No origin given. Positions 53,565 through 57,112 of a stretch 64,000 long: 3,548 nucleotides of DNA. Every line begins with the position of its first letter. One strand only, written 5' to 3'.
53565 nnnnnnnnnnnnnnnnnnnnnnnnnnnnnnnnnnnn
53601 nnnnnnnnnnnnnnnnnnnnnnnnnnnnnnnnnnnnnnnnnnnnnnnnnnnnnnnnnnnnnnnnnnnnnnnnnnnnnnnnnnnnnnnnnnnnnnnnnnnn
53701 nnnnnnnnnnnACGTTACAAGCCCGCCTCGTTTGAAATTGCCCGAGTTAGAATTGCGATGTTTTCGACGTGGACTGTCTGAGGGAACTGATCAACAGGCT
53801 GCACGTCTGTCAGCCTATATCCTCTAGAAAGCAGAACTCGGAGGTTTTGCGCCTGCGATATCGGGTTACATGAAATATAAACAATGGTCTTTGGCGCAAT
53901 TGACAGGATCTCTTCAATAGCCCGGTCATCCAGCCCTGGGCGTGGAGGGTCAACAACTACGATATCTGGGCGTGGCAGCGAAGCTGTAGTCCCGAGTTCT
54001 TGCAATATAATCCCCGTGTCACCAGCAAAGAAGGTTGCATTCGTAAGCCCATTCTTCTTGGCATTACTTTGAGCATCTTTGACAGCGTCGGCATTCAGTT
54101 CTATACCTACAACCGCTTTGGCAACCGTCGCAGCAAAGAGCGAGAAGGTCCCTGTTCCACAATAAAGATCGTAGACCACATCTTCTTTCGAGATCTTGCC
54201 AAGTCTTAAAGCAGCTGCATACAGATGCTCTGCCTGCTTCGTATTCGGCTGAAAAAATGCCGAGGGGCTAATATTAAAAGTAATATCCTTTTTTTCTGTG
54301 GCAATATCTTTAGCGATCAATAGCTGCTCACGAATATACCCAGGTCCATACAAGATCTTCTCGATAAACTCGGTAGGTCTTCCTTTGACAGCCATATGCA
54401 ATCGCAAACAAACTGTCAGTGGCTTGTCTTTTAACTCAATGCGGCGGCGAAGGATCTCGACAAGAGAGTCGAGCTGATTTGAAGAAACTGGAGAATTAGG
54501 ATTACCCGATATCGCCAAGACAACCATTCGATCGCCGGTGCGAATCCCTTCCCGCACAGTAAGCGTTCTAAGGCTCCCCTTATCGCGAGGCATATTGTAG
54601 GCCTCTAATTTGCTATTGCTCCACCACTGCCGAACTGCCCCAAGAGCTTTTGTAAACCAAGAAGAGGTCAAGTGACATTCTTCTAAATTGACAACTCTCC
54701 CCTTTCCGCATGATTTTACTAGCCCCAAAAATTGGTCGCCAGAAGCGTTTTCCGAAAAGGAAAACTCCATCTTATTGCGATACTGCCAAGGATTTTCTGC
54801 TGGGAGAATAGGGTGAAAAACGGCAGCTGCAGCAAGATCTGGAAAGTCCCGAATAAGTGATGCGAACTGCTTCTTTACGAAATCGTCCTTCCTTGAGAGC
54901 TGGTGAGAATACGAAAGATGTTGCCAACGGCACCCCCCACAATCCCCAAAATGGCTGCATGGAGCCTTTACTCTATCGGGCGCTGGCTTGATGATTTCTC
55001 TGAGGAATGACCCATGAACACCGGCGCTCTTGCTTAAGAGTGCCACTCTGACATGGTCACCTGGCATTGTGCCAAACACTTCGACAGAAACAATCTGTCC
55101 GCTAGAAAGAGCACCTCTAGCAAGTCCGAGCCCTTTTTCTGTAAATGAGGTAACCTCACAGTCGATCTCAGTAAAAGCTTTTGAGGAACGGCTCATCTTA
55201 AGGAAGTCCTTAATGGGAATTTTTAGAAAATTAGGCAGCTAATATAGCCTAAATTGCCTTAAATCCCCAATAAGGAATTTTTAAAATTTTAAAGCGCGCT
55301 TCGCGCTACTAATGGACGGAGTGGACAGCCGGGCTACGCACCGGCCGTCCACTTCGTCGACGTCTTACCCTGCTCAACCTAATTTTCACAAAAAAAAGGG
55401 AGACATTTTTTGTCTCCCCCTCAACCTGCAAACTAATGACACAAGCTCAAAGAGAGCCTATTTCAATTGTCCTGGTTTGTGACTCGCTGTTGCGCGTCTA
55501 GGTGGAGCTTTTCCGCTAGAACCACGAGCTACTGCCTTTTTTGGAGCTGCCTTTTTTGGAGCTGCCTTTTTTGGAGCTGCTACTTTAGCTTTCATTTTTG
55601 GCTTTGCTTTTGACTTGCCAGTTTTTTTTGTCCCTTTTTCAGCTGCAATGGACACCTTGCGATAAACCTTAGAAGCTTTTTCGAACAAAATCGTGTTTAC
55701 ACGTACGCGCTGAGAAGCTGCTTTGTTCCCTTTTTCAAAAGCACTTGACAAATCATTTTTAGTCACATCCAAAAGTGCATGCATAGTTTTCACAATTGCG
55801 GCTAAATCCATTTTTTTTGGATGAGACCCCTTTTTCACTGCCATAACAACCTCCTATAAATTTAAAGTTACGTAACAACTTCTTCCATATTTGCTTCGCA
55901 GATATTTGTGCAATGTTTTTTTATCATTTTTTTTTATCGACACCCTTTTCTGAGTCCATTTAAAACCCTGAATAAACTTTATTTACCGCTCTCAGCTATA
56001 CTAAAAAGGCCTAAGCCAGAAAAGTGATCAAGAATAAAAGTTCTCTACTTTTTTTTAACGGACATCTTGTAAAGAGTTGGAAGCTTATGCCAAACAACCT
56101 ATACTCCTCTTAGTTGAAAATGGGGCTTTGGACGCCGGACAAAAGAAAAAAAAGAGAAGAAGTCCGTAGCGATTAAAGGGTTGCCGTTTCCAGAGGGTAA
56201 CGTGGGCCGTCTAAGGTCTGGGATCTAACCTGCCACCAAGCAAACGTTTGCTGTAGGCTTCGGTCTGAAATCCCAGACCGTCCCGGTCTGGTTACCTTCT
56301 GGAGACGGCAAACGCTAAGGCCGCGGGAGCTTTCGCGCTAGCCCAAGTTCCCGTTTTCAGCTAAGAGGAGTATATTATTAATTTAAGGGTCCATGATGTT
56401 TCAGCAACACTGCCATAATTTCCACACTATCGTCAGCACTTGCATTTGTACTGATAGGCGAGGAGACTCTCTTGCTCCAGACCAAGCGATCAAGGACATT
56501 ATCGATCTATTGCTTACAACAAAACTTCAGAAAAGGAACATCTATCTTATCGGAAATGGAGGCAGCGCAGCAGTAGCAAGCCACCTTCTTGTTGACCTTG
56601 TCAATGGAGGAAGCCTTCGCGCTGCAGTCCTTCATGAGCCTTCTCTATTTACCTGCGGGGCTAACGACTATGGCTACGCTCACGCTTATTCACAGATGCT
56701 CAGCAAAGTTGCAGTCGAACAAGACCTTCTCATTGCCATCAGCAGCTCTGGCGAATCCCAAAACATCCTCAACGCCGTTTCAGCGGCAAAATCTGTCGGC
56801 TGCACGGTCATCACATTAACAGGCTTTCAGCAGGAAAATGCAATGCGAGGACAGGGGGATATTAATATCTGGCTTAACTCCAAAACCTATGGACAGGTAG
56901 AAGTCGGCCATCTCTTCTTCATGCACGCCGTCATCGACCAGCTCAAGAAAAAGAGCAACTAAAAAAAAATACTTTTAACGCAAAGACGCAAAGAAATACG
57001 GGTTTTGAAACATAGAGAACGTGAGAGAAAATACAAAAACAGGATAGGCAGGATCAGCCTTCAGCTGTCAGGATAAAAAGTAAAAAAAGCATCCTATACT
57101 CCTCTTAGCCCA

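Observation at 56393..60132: L,D-transpeptidase / TagF-like / CgeB-like operon next to gmhA: possible cell-wall-linked glycopolymer system in a chlamydia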

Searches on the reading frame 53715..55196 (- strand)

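Call 3: search_protein_families(library=pfam, proteins=[window:53715-55196:-], max_evalue=1)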
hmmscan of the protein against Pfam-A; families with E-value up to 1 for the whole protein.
window:53715-55196:- (493 aa): 17 families
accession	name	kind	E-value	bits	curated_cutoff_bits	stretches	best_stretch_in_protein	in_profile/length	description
PF05958.17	tRNA_U5-meth_tr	-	3.6e-26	92.5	23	1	266-485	139-356/357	tRNA (Uracil-5-)-methyltransferase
PF13847.12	Methyltransf_31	-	1.7e-11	44.5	27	1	336-396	2-65/145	Methyltransferase domain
PF13649.12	Methyltransf_25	-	1.8e-06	29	27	1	341-394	1-55/97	Methyltransferase domain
PF02475.24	TRM5-TYW2_MTfase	-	1.8e-05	25.2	28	1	335-387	34-88/164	TRM5/TYW2 methyltransferase domain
PF05175.20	MTS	-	2.1e-05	24.7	23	1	337-394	31-90/170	Methyltransferase small domain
PF09445.16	Methyltransf_15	-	6.5e-05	23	22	1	340-423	3-85/165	RNA cap guanine-N2 methyltransferase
PF03602.21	Cons_hypoth95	-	0.00015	21.9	24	1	337-422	41-126/182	Conserved hypothetical protein 95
PF06325.19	PrmA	-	0.00018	21.5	22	1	336-387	160-212/296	Ribosomal protein L11 methyltransferase (PrmA)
PF01135.25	PCMT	-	0.00097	19.4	20.3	1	310-393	46-132/210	Protein-L-isoaspartate(D-aspartate) O-methyltransferase (PCMT)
PF01170.24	UPF0020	-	0.0011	19.2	22.3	1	323-390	14-107/197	RMKL-like, methyltransferase domain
PF01555.25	N6_N4_Mtase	-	0.0035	17.8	26.7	1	336-376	180-220/221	DNA methylase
PF08241.18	Methyltransf_11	-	0.01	16.9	21.2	1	344-393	3-50/95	Methyltransferase domain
PF08242.18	Methyltransf_12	-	0.034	15.3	30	1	344-413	3-69/98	Methyltransferase domain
PF02390.23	Methyltransf_4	-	0.048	13.6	24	1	339-405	3-71/173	Putative methyltransferase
PF03848.20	TehB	-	0.07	13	20.4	1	331-387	24-80/193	Tellurite resistance protein TehB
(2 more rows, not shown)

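Call 4: search_protein_families(library=ncbifam, proteins=[window:53715-55196:-], max_evalue=1)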
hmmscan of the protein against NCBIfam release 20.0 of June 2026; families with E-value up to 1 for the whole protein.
window:53715-55196:- (493 aa): 48 families (the best 25 are shown)
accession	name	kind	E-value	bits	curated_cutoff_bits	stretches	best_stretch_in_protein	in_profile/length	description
TIGR00479.1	rumA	equivalog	3.3e-87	293.1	183.55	1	38-478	16-432/432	23S rRNA (uracil(1939)-C(5))-methyltransferase RlmD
NF009639.0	PRK13168.1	equivalog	9.4e-64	215.9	458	2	297-485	260-445/446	23S rRNA (uracil(1939)-C(5))-methyltransferase RlmD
NF002910.0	PRK03522.2-3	equivalog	9.2e-55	186.2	558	1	80-485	3-382/383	23S rRNA (uracil(747)-C(5))-methyltransferase RlmC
NF002909.0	PRK03522.2-1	equivalog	2.2e-47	162.1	553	1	80-485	3-373/374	23S rRNA (uracil(747)-C(5))-methyltransferase RlmC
TIGR02085.1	meth_trns_rumB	equivalog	3.1e-47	161.4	429.5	1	84-485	8-374/374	23S rRNA (uracil(747)-C(5))-methyltransferase RlmC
TIGR02143.1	trmA_only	equivalog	2.8e-26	92.3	334.65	1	266-485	134-351/352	tRNA (uridine(54)-C5)-methyltransferase TrmA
NF002913.0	PRK03522.2-6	equivalog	8.4e-22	78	537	2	307-486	144-341/342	23S rRNA (uracil(747)-C(5))-methyltransferase RlmC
NF041081.1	prot_lys_mtase_Arch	equivalog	1.9e-09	37.7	200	1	330-387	2-61/142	protein-lysine N-methyltransferase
NF011529.0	PRK14968.1-3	equivalog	4.4e-09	36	162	1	336-393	33-90/198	putative methyltransferase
NF053718.1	23SC1962Mtase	equivalog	6.3e-07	28.5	575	1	338-419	211-290/383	23S rRNA (cytosine(1962)-C(5))-methyltransferase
TIGR03534.1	RF_mod_PrmC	equivalog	8.2e-07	28.7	199.1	1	322-418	73-165/253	peptide chain release factor N(5)-glutamine methyltransferase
TIGR02469.1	CbiT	equivalog_domain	1.1e-06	28.9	78.3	1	327-416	9-95/124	precorrin-6Y C5,15-methyltransferase (decarboxylating) subunit CbiT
NF041536.1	ArsM_DUF2284_UU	exception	7.3e-06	24.6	575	1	331-393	70-135/459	arsenite methyltransferase/DUF2284 domain selenoprotein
NF008823.0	PRK11873.1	subfamily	1.2e-05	25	263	1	332-394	72-137/272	arsenite methyltransferase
NF047649.1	MTase_UXPK_star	exception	1.3e-05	24.4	460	1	330-393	70-136/283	methyltransferase/UXPK-star double selenoprotein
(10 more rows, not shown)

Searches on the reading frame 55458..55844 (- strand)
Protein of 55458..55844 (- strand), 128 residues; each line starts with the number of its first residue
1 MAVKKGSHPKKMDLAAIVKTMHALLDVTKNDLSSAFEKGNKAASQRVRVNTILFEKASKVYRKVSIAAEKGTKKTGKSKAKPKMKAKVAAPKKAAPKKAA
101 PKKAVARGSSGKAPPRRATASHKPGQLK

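Call 3: search_protein_families(library=pfam, proteins=[window:55458-55844:-], max_evalue=1)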
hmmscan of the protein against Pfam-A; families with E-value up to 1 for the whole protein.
window:55458-55844:- (128 aa): 2 families
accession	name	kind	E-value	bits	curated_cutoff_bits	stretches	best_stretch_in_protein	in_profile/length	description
PF07432.18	Hc1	-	1.1e-16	60.8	23.5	1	18-70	4-56/57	Histone H1-like protein Hc1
PF14283.11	CD1107-like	-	0.003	17.9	26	1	21-99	49-128/158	Mobile element protein CD1107-like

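Call 4: search_protein_families(library=ncbifam, proteins=[window:55458-55844:-], max_evalue=1)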
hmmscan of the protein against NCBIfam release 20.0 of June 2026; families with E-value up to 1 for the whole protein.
window:55458-55844:- (128 aa): 2 families
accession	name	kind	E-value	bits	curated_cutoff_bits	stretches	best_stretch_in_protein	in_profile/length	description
NF051889.1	HistH1likeHctA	equivalog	6.3e-21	75.3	100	1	12-123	1-110/121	histone H1-like protein HctA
NF003638.0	PRK05270.3-3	equivalog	0.86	8.3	1021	1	16-103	25-114/476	UDP-glucose--hexose-1-phosphate uridylyltransferase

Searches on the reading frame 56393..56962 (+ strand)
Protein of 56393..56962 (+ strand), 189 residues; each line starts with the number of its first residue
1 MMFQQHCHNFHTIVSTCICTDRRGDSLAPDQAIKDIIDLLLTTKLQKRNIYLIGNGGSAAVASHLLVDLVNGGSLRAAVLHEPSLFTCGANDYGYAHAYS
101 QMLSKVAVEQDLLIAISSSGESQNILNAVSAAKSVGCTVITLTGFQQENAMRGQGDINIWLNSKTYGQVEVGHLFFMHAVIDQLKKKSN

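Call 3: search_protein_families(library=pfam, proteins=[window:56393-56962:+], max_evalue=1)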
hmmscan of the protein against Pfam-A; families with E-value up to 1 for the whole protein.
window:56393-56962:+ (189 aa): 2 families
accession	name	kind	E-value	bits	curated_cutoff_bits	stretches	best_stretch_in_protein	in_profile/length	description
PF13580.11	SIS_2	-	1.5e-15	57.9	27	1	31-144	19-138/138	SIS domain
PF01380.27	SIS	-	4.3e-08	33.5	25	1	95-162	39-105/131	SIS domain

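Call 4: search_protein_families(library=ncbifam, proteins=[window:56393-56962:+], max_evalue=1)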
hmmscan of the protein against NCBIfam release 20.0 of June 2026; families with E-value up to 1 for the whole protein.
window:56393-56962:+ (189 aa): 27 families (the best 25 are shown)
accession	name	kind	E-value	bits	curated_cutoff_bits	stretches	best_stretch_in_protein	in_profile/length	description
TIGR00441.1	gmhA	equivalog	3.8e-23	82.3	209.45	1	40-184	3-153/154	D-sedoheptulose 7-phosphate isomerase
NF010546.0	PRK13936.1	equivalog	5.5e-23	81.8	276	1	31-185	27-189/197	phosphoheptose isomerase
NF001628.0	PRK00414.1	equivalog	3.2e-21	75.8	265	1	33-184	30-186/192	D-sedoheptulose 7-phosphate isomerase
NF010547.0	PRK13938.1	equivalog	3.7e-19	69.1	320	1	31-184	29-187/196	D-sedoheptulose 7-phosphate isomerase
NF008138.0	PRK10886.1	equivalog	3.6e-13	49.7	352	1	31-182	25-184/196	DnaA initiator-associating protein DiaA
TIGR03127.2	RuMP_HxlB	equivalog_domain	1.1e-07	31.9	160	1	107-164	70-126/178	6-phospho-3-hexuloisomerase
NF008458.0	PRK11337.1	equivalog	6.7e-07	28.6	378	1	46-147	140-226/293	MurR/RpiR family transcriptional regulator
NF002805.0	PRK02947.1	subfamily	1.6e-06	27.4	135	1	31-151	24-149/247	sugar isomerase domain-containing protein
NF008590.0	PRK11557.1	equivalog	3.4e-06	26.7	355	1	97-152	166-221/282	MurR/RpiR family transcriptional regulator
NF040776.2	AlsR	equivalog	3.4e-06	26.2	400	1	91-147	159-214/279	transcriptional repressor AlsR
NF041755.1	RuMP_HxlAB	equivalog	4.6e-05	22.5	500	1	109-146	288-325/391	bifunctional 3-hexulose-6-phosphate synthase/6-phospho-3-hexuloisomerase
TIGR00274.1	TIGR00274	equivalog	8.7e-05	21.7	302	1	62-159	86-175/291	N-acetylmuramic acid 6-phosphate etherase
NF003915.0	PRK05441.1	subfamily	8.7e-05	21.7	168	1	100-160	122-181/300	N-acetylmuramic acid 6-phosphate etherase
TIGR00393.1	kpsF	subfamily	0.00022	20.9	203.7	1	109-157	47-94/268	KpsF/GutQ family sugar-phosphate isomerase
NF008141.0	PRK10892.1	equivalog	0.00023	20.5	505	1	108-160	95-146/328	arabinose-5-phosphate isomerase KdsD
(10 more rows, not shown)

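Call 92: search_solved_structures(query=window:56393-56962:+, max_evalue=0.001, show_alignments=1)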
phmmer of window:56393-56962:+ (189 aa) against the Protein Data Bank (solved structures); distinct sequences matched with E-value up to 0.001: 17.
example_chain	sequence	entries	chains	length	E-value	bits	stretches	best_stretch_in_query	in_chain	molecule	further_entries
5ltz_A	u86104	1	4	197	6.6e-17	65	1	32-181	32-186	Phosphoheptose isomerase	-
5lu7_A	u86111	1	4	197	6.7e-17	65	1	32-181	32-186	Phosphoheptose isomerase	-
5by2_A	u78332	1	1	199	9.6e-17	64.5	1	39-182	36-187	Phosphoheptose isomerase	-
2xbl_A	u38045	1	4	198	1.8e-16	63.6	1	32-181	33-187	PHOSPHOHEPTOSE ISOMERASE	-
2x3y_A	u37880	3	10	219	2e-16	63.4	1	32-181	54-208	PHOSPHOHEPTOSE ISOMERASE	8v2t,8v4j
1x94_A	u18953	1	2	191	2.6e-16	63.1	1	45-186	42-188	putative Phosphoheptose isomerase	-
5lu5_A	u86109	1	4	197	3.1e-16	62.8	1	32-181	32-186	Phosphoheptose isomerase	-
5lu6_A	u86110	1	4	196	2.2e-15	60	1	32-181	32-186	Phosphoheptose isomerase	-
2i22_A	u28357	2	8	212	5.8e-15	58.7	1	49-186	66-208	Phosphoheptose isomerase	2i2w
5i01_A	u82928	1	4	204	1.1e-14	57.8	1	37-183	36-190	Phosphoheptose isomerase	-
1x92_A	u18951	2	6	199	1.2e-14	57.6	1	38-185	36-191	PHOSPHOHEPTOSE ISOMERASE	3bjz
4u6n_A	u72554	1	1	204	2.7e-13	53.2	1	3-183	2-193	DnaA initiator-associating protein DiaA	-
3trj_A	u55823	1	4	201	3.4e-13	52.9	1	48-186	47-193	Phosphoheptose isomerase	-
1tk9_A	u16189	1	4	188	5.2e-13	52.3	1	43-181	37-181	Phosphoheptose isomerase 1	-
2yva_A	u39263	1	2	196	9.2e-12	48.2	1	29-183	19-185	DnaA initiator-associating protein diaA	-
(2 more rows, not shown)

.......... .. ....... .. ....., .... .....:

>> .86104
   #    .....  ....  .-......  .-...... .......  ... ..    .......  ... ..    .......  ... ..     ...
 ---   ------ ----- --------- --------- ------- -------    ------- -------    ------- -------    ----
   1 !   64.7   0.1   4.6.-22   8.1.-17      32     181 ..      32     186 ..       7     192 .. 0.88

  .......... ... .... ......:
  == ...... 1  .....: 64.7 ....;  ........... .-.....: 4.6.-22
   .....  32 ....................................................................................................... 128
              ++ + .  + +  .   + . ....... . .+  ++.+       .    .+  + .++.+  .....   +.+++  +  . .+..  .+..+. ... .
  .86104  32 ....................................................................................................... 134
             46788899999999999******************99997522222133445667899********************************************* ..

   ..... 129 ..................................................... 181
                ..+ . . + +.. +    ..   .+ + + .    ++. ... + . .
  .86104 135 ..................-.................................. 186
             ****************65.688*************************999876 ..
